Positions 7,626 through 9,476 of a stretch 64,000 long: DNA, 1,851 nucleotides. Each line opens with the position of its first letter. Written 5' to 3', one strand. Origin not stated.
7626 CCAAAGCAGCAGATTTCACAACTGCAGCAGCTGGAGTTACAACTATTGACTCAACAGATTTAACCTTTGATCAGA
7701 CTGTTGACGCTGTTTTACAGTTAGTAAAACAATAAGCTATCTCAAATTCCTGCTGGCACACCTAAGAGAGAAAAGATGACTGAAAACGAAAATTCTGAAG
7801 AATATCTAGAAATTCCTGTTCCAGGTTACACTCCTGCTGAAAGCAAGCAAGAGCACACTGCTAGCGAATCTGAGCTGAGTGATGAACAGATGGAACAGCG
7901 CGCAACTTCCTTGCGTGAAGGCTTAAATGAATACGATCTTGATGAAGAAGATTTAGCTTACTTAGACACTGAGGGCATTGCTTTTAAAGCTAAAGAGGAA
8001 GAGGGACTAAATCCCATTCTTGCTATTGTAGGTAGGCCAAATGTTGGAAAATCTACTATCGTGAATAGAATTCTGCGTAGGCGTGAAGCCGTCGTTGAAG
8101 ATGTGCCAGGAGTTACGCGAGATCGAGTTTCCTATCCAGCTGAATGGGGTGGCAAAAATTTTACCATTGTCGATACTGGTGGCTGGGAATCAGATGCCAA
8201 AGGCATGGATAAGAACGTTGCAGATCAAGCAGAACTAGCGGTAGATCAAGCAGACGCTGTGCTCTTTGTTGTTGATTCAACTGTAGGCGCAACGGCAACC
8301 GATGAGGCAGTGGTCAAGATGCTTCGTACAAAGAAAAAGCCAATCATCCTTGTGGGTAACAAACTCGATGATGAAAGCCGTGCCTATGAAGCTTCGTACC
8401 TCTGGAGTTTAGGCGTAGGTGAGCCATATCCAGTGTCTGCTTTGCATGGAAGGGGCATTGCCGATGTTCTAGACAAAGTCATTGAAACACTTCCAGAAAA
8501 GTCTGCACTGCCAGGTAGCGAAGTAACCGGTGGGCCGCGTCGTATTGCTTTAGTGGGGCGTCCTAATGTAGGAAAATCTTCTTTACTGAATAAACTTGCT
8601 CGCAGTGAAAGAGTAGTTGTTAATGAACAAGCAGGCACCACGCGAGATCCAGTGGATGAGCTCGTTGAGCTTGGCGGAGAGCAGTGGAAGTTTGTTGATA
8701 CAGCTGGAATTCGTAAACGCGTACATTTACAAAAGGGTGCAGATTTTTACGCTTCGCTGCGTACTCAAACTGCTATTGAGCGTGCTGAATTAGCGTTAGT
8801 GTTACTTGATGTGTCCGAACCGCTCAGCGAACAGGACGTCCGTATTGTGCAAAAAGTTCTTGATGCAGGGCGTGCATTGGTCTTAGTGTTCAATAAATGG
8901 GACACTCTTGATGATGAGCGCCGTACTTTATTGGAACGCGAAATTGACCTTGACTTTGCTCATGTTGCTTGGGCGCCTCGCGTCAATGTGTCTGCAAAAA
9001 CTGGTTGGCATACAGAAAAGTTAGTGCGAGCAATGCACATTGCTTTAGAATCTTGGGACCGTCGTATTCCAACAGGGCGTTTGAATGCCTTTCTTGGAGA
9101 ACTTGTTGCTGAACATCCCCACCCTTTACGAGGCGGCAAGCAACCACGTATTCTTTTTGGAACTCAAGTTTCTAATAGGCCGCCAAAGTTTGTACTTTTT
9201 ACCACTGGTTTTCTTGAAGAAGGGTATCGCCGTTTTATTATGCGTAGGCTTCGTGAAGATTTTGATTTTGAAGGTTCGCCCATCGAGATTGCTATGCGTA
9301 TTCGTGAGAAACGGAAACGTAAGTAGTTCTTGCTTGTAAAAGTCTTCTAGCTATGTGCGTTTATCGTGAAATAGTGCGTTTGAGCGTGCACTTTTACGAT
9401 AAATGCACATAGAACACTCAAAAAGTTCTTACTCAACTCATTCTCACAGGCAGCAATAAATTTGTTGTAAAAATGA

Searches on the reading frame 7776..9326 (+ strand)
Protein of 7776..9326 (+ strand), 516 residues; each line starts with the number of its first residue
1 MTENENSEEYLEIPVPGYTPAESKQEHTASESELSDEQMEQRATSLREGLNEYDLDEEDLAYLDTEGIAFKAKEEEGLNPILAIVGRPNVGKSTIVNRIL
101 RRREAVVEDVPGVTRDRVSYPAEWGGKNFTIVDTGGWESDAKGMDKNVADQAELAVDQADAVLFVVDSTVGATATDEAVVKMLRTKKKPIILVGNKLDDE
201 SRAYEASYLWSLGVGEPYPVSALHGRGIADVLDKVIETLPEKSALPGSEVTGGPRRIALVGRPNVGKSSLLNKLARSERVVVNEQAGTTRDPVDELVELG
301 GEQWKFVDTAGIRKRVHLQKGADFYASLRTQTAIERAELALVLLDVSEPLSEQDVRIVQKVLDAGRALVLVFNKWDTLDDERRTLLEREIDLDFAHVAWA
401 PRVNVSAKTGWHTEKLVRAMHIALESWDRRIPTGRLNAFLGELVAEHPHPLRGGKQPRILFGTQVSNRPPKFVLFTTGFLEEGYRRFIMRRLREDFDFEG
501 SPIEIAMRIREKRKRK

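Call 61: search_protein_families(library=pfam, proteins=[window:7776-9326:+], max_evalue=0.00001)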
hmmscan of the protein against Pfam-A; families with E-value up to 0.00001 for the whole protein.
window:7776-9326:+ (516 aa): 11 families
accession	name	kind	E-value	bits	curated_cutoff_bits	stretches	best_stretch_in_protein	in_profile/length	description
PF01926.29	MMR_HSR1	-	6.5e-54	181.3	21.9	2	83-196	3-113/113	50S ribosome-binding GTPase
PF14714.11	KH_dom-like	-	4.9e-24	84.8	27.3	1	430-508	1-81/81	KH-domain-like of EngA bacterial GTPase enzymes, C-terminal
PF02421.24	FeoB_N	-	3.4e-23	82.3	27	2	256-416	2-152/156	Ferrous iron transport protein B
PF00009.33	GTP_EFTU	-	3.2e-19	69.7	26.5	1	82-240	6-187/188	Elongation factor Tu GTP binding domain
PF00350.29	Dynamin_N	-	3.5e-16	60.1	27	0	120-196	94-167/168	Dynamin family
PF04548.22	AIG1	-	8e-13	48.6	27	1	83-184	4-108/212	AIG1 family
PF00071.28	Ras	-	3.5e-10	40.1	21.6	0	257-417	2-153/162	Ras family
PF08477.19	Roc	-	1.4e-08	35.4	27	0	83-198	3-119/119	Ras of Complex, Roc, domain of DAPkinase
PF03193.22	RsgA_GTPase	-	1.8e-08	34.9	30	0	255-284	107-136/174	RsgA GTPase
PF13191.12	AAA_16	-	3.6e-06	28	32.6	0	251-388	21-154/167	AAA ATPase domain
PF09439.16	SRPRB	-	6.9e-06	26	25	0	80-173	4-87/178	Signal recognition particle receptor beta subunit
